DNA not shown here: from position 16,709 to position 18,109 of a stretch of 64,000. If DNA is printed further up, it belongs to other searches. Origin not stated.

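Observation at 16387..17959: Chimeric MraZ/AbrB-like + ParB/Srx-HTH protein co-transcribed with a Nudix hydrolase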

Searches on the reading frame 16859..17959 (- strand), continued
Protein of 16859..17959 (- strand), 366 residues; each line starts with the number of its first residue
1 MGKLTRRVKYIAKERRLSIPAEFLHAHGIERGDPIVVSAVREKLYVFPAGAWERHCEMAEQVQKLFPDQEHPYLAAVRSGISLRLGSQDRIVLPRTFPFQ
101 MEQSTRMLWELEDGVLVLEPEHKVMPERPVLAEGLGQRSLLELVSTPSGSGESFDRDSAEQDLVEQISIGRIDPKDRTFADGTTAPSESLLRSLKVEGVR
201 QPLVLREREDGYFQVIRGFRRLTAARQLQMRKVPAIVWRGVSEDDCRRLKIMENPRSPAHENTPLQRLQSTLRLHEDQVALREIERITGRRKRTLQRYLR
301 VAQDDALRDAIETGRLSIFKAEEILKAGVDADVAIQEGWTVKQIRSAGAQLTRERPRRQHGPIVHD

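Call 13: search_solved_structures(query=A1, max_evalue=1, show_alignments=4)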
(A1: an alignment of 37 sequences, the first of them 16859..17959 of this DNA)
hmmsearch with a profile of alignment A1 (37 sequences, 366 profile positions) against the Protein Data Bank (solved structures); distinct sequences matched with E-value up to 1: 19.
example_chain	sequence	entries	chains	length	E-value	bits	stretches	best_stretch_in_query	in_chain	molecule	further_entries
7o0n_A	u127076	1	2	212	1.1e-11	47.8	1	177-326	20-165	ParB family protein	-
7bnk_A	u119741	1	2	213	2e-11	46.9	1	177-326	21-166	ParB family protein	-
7bnr_A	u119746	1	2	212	2.2e-11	46.8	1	188-326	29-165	ParB family protein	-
7nfu_A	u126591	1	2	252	2.1e-10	43.6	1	148-263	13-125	Nucleoid occlusion protein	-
7ng0_A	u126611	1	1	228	2.9e-09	39.8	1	175-266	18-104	Nucleoid occlusion protein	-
1vz0_A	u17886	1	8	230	3.1e-09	39.7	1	188-353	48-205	Chromosome-partitioning protein Spo0J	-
6sdk_A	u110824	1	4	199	1.6e-08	37.4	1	164-320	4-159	Stage 0 sporulation protein J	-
7ol9_A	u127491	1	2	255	4.6e-08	35.9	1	148-316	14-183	Nucleoid occlusion protein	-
4umk_A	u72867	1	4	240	3.2e-07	33.1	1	187-301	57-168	PROBABLE CHROMOSOME-PARTITIONING PROTEIN PARB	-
6t1f_A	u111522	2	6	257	4.4e-07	32.6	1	188-351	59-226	Chromosome-partitioning protein ParB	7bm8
6ryk_A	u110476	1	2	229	0.0012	21.3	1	198-255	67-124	ParB-like nuclease domain protein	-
5uje_A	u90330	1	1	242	0.0081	18.6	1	193-235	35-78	SbnI protein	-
5ujd_A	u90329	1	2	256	0.14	14.6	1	166-239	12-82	Siderophore biosynthesis protein SbnI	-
6nr6_A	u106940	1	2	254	0.14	14.5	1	166-239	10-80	Bifunctional transcriptional regulator/O-phospho-L-serine synthase SbnI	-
6ky4_A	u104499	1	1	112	0.17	14.3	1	181-254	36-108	Sulfiredoxin, chloroplastic/mitochondrial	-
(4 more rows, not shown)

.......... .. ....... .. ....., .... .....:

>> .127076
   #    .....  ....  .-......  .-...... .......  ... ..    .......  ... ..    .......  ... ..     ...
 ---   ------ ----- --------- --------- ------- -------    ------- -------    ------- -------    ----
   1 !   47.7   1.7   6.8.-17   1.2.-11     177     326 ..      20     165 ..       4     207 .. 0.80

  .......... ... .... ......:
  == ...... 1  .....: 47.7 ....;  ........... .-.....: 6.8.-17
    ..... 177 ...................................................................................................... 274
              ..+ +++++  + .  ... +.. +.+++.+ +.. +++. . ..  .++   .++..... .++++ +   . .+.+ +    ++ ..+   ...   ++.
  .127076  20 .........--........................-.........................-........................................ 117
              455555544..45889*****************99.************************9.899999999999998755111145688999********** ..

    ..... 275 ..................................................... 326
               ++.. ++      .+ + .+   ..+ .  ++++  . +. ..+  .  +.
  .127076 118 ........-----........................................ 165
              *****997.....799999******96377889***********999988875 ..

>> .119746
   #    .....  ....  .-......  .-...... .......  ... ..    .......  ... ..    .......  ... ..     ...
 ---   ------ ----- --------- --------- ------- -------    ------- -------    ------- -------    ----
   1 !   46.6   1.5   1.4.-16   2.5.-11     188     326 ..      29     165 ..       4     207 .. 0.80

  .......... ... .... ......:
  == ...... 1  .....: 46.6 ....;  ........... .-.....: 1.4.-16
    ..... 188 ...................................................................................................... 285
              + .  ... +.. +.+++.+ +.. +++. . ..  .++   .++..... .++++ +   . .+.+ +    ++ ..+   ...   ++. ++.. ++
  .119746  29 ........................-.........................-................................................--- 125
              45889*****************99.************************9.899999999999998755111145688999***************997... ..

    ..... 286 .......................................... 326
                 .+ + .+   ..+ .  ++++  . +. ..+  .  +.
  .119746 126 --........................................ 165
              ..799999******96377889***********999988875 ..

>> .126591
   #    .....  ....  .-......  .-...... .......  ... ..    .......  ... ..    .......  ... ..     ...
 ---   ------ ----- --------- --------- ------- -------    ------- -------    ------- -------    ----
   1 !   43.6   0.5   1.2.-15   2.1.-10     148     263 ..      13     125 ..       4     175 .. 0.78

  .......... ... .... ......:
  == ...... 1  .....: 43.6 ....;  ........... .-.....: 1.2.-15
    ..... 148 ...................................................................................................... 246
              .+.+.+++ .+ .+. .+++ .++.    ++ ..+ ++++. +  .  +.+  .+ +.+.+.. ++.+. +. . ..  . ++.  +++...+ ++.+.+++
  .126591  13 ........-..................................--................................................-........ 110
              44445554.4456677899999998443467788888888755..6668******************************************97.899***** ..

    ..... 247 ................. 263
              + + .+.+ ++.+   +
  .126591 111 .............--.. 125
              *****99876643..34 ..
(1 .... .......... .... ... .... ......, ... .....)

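Call 23: predict_structure(alignment_id=A1)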
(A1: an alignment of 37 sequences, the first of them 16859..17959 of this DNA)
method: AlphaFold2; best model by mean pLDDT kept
length: 366 residues; sequences in the alignment: 37
mean_pLDDT: 79.8   pTM: 0.44
mean pLDDT of the five models: 79.8, 79.0, 77.6, 76.7, 74.7
residues with pLDDT >= 90: 113; 70-90: 186; 50-70: 27; < 50: 40
segments of 3 or more residues with pLDDT < 50: 1-3, 123-139, 145-151, 257-260, 360-362
pLDDT, mean of each block of 10 residues (from residue 1): 68 91 91 92 91 88 82 80 90 89 89 90 44 40 43 64 87 87 80 80 90 91 91 91 87 58 71 79 82 89 87 85 91 91 91 57 47
secondary structure, 60 per line:
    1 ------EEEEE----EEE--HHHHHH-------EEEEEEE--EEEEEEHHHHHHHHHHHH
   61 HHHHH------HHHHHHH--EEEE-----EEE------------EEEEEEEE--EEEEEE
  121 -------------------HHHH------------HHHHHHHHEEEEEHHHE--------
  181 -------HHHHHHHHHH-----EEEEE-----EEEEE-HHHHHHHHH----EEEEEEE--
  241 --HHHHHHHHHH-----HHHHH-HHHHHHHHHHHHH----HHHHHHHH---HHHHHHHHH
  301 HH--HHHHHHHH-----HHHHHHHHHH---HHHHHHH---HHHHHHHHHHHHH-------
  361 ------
elements in order: E7-11 E16-18 H21-26 E34-40 E43-48 H49-65 H72-78 E81-84 E90-92 E105-112 E115-120 H140-143 H156-163 E164-168 H188-197 E203-207 E213-217 H219-227 E232-238 H243-252 H258-262 H264-276 H281-288 H292-302 H305-312 H318-327 H331-337 H341-353

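Call 53: search_protein_families(library=phrogs, proteins=[L001:155-2980:-, L001:3003-4829:-, L001:5275-5595:+, L001:5592-6008:+, L001:7840-8712:-, L001:8728-9402:-, L001:9586-10788:-, L001:10788-12260:-, L001:12263-12727:-, window:16859-17959:-], max_evalue=0.001)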
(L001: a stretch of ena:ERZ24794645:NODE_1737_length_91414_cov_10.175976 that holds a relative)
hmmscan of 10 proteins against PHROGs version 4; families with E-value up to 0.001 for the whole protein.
L001:155-2980:- (941 aa): 0 families

L001:3003-4829:- (608 aa): 0 families

L001:5275-5595:+ (106 aa): 0 families

L001:5592-6008:+ (138 aa): 0 families

L001:7840-8712:- (290 aa): 4 families
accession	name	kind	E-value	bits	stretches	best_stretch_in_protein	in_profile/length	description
phrog_2522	-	head and packaging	6.7e-53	180.9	1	3-287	38-316/318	major head protein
phrog_544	-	head and packaging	3.8e-06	27.5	1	181-248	167-224/282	major head protein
phrog_1650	-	head and packaging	1.3e-05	25.7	1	104-254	110-263/300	major head protein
phrog_10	-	head and packaging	0.00059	19.9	1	65-259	411-604/752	major head protein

L001:8728-9402:- (224 aa): 0 families

L001:9586-10788:- (400 aa): 0 families

L001:10788-12260:- (490 aa): 3 families
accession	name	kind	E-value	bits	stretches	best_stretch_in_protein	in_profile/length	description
phrog_2774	-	unknown function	2.6e-17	63.6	1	98-266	51-218/1263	-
phrog_18299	-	head and packaging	1.2e-10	42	1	109-257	102-247/257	head maturation protease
phrog_16951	-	unknown function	3.8e-06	27.3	1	162-257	119-197/312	-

L001:12263-12727:- (154 aa): 0 families

window:16859-17959:- (366 aa): 12 families
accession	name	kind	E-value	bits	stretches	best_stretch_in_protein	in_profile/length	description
phrog_4715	-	DNA, RNA and nucleotide metabolism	2e-15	57.2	1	162-335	145-339/630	ParB-like partition protein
phrog_3264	-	DNA, RNA and nucleotide metabolism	8.8e-14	52.9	1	164-254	49-138/337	ParB-like partition protein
phrog_6218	-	DNA, RNA and nucleotide metabolism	2e-12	48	1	189-324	29-165/506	ParB-like partition protein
phrog_723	-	DNA, RNA and nucleotide metabolism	6.1e-11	43.5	1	188-272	34-122/223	ParB-like partition protein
phrog_1033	-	DNA, RNA and nucleotide metabolism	5e-09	37.4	1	190-327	61-202/334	ParB-like partition protein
phrog_8071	-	DNA, RNA and nucleotide metabolism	6.4e-07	29.9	1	165-275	8-113/389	ParB-like partition protein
phrog_620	-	DNA, RNA and nucleotide metabolism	4.6e-06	27.9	1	186-254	31-95/217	ParB-like partition protein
phrog_498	-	other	1.8e-05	24.5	1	161-257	32-126/633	DNA methyltransferase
phrog_3951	-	unknown function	3.4e-05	24.5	1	159-244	13-102/301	-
phrog_940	-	DNA, RNA and nucleotide metabolism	3.9e-05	24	1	181-257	23-95/388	nuclease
phrog_18056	-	DNA, RNA and nucleotide metabolism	0.00011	22.2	1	187-305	25-122/387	ParB-like partition nuclease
phrog_17439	-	unknown function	0.00096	19.7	0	193-254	46-107/240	-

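Call 64: search_dna_similar(query=window:16859-17959:-, collection=phages, mode=protein, max_evalue=0.001, max_rows=12)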
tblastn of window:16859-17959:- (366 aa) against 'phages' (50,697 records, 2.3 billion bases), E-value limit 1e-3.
Records with a match: 18; places in all: 18; records where one place covers at least 80% of the query: 0.
Best place of each record, by identity: <60% 18.
By first word of the organism name: Bacteriophage 5; Listeria 4; Enterococcus 2; Staphylococcus 2; Bacillus 2; Lactococcus 2; Bifidobacterium 1.
By host as written in the record: - 6; Listeria monocytogenes 4; Staphylococcus aureus 2; Bacillus megaterium str. ATCC 43725 2; Lactococcus lactis subsp. cremoris 2; Enterococcus faecalis 1; Bifidobacterium bifidum strain 317B 1.
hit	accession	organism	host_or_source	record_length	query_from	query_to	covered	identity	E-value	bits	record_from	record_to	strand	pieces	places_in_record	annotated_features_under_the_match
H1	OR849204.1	Listeria phage LM 4-14-1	Listeria monocytogenes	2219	152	353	55%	24.2%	8e-6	54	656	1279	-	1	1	record has no annotation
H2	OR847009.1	Listeria phage LM 4-11-1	Listeria monocytogenes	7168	152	353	55%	24.2%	1e-5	54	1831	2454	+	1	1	record has no annotation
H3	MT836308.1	Bacteriophage sp.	human fecal samples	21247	137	310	48%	26.4%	1e-4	50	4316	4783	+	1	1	record has no annotation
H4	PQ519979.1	Enterococcus phage IME_EF3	-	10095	177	352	48%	25.4%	3e-4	49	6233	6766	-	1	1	record has no annotation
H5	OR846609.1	Enterococcus phage Efs 1-1-1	Enterococcus faecalis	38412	177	352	48%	25.4%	3e-4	49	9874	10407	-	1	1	record has no annotation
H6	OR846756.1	Listeria phage LM 4-11-1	Listeria monocytogenes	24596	188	343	43%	25.5%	6e-6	54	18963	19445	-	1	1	record has no annotation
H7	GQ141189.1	Bifidobacterium phage Bbif-1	Bifidobacterium bifidum strain 317B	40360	188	303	32%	32.5%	2e-4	49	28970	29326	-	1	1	parB1 chromosome partitioning protein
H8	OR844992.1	Staphylococcus phage SA 1306 Kay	Staphylococcus aureus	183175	164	282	33%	29.9%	3e-4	49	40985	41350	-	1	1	record has no annotation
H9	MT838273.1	Bacteriophage sp.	human fecal samples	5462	190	291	28%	31.1%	4e-5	52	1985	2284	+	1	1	record has no annotation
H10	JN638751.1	Bacillus phage G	Bacillus megaterium str. ATCC 43725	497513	137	249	31%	27.7%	3e-4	49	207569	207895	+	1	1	284: gp284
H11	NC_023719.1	Bacillus phage G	Bacillus megaterium str. ATCC 43725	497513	137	249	31%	27.7%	3e-4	49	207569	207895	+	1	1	284: gp284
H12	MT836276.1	Bacteriophage sp.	human fecal samples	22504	188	268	22%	36.5%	2e-4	50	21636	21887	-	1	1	record has no annotation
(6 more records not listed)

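Call 65: search_dna_similar(query=window:16859-17959:-, collection=plasmids, mode=protein, max_evalue=0.001, max_rows=12)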
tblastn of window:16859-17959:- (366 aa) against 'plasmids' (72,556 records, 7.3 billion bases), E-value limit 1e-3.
Records with a match: 70; places in all: 70; records where one place covers at least 80% of the query: 0.
Best place of each record, by identity: <60% 70.
By first word of the organism name: Coxiella 19; Pseudomonas 12; Nostoc 4; Acidovorax 3; Calothrix 2; Neisseria 2; Listeria 2; Bacillus 2; Acaryochloris 2; Thermaerobacter 1; and 21 more.
By predicted mobility (MOB-suite, as given by PLSDB): non-mobilizable 42; conjugative 20; mobilizable 8.
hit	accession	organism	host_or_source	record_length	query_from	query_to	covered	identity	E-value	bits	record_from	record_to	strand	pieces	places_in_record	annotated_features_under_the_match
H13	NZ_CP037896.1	Thermaerobacter sp. FW80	whole genome,food sludge compost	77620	157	359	55%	28.4%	4e-6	56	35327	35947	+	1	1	ParB/RepB/Spo0J family partition protein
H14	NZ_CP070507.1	Pseudomonas hygromyciniae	Whole organism,Hygromycin B antibiotic ...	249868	160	354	53%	26.9%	1e-4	52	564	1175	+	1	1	PRTRC system ParB family protein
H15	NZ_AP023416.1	Vescimonas fastidiosa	Homo sapiens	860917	190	358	46%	31.0%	3e-6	57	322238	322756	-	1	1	ParB/RepB/Spo0J family partition protein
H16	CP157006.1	Methylomonas sp. AM2-LC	-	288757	133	308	48%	27.6%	4e-4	50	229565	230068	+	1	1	record has no annotation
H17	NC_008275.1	Pseudomonas putida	-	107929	188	354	46%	28.7%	1e-5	55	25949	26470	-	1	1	PRTRC system ParB family protein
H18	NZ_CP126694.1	Pseudomonas sp. P105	Roots of Beta vulgaris, variety ...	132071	188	354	46%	28.7%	1e-5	55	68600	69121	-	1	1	PRTRC system ParB family protein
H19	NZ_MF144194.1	Pseudomonas aeruginosa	-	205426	188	354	46%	28.7%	1e-5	55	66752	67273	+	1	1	PRTRC system ParB family protein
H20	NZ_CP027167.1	Pseudomonas paraeruginosa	-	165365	188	354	46%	28.7%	1e-5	55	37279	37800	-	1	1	PRTRC system ParB family protein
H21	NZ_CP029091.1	Pseudomonas paraeruginosa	-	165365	188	354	46%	28.7%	1e-5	55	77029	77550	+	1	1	PRTRC system ParB family protein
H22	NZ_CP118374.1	Sulfurospirillum sp. 'SP'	bacterial isolate,Wastewater treatment ...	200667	123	283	44%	29.5%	3e-8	63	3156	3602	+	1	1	ParB/RepB/Spo0J family partition protein | ParA family protein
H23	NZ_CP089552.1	Pseudomonas sp. 7-41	cell culture,soil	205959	188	354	46%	28.1%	2e-5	54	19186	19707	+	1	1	PRTRC system ParB family protein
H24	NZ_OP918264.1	Pseudomonas fluorescens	-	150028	188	354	46%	28.1%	4e-5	53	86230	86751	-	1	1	PRTRC system ParB family protein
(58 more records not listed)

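Call 66: get_annotated_region(hit=H22, flank=600)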
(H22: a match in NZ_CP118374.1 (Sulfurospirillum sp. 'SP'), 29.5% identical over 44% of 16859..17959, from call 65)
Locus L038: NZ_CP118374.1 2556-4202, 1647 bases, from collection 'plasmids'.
description: Sulfurospirillum sp. 'SP' plasmid pSulSP, complete sequence
organism: Sulfurospirillum sp. 'SP' (NCBI taxid 3023479)
taxonomy: Bacteria; Campylobacterota; Epsilonproteobacteria; Campylobacterales; Sulfurospirillaceae; Sulfurospirillum; Sulfurospirillum sp. 'SP'
host: -; source: bacterial isolate,Wastewater treatment plant; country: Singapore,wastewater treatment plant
typing (MOB-suite, as given by PLSDB): non-mobilizable
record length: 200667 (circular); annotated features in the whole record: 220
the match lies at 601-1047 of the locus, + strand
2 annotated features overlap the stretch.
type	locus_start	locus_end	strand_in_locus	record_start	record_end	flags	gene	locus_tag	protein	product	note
CDS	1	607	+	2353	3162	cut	-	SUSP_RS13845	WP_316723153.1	ParA family protein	-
CDS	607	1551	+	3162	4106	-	-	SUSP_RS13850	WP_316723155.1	ParB/RepB/Spo0J family partition protein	GO:0007059 - chromosome segregation [Evidence IEA]; GO:0000910 - cytokinesis [Evidence IEA]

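Call 73: search_protein_families(library=padloc, proteins=[window:16859-17959:-], max_evalue=0.01)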
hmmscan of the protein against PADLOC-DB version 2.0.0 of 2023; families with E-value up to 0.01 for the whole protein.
window:16859-17959:- (366 aa): 2 families
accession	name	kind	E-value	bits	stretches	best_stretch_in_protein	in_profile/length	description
PDLC03229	MTase_II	-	0.0051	13.6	1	162-255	8-101/436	Type II methyltransferase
PDLC00492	JetB1|JetB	-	0.0056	14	0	111-141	104-136/298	DUF4194 domain; MukE-like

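Call 79: fold_search(model_id=the predicted structure, library=viral)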
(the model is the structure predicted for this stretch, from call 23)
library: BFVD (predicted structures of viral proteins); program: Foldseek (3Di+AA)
matches with E <= 10: 361; with E <= 0.001: 82
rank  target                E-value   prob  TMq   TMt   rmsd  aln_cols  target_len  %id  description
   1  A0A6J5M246            6.0e-09  1.00  0.24  0.17  18.2       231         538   23  ParB/RepB/Spo0J partition protein family [uncultured Caudovirales phage]
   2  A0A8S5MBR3            3.3e-08  1.00  0.26  0.26  15.4       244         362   19  Chromosome partitioning protein [Myoviridae sp. ct9Fw19]
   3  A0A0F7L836            3.5e-08  1.00  0.31  0.22   6.8       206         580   19  Chromosome partitioning protein ParB [uncultured marine virus]
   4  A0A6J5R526            4.2e-08  1.00  0.34  0.22   6.0       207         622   19  ParB/Sulfiredoxin [uncultured Caudovirales phage]
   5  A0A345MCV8            6.6e-08  1.00  0.25  0.26  17.9       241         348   22  (no name in the UniProt tables at hand)
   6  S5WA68                1.1e-07  1.00  0.23  0.13  20.5       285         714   17  (no name in the UniProt tables at hand)
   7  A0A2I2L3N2            1.5e-07  1.00  0.22  0.28  14.9       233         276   13  ParB/Sulfiredoxin [Orpheovirus IHUMI-LCC2]
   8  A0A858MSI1            2.4e-07  1.00  0.21  0.30  16.0       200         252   22  (no name in the UniProt tables at hand)
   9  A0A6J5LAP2            2.6e-07  1.00  0.22  0.26  16.5       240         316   19  Spo0J Stage 0 sporulation protein J (Antagonist of Soj) containing ParB-like nuclease domain [uncultured Caudovirales phage]
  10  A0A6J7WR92            3.4e-07  1.00  0.22  0.33  19.0       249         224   18  Spo0J Stage 0 sporulation protein J (Antagonist of Soj) containing ParB-like nuclease domain (Fragment) [uncultured Caudovirales phage]
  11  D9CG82                5.1e-07  1.00  0.21  0.30  15.4       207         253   18  (no name in the UniProt tables at hand)
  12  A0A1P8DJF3            7.6e-07  1.00  0.22  0.31  15.8       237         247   16  (no name in the UniProt tables at hand)
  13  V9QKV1                1.1e-06  1.00  0.27  0.39   5.0       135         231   21  (no name in the UniProt tables at hand)
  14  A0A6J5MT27            1.2e-06  1.00  0.28  0.38   4.9       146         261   24  ParB/Sulfiredoxin [uncultured Caudovirales phage]
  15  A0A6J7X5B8            1.5e-06  1.00  0.25  0.28  16.4       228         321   19  Spo0J Stage 0 sporulation protein J (Antagonist of Soj) containing ParB-like nuclease domain [uncultured Caudovirales phage]
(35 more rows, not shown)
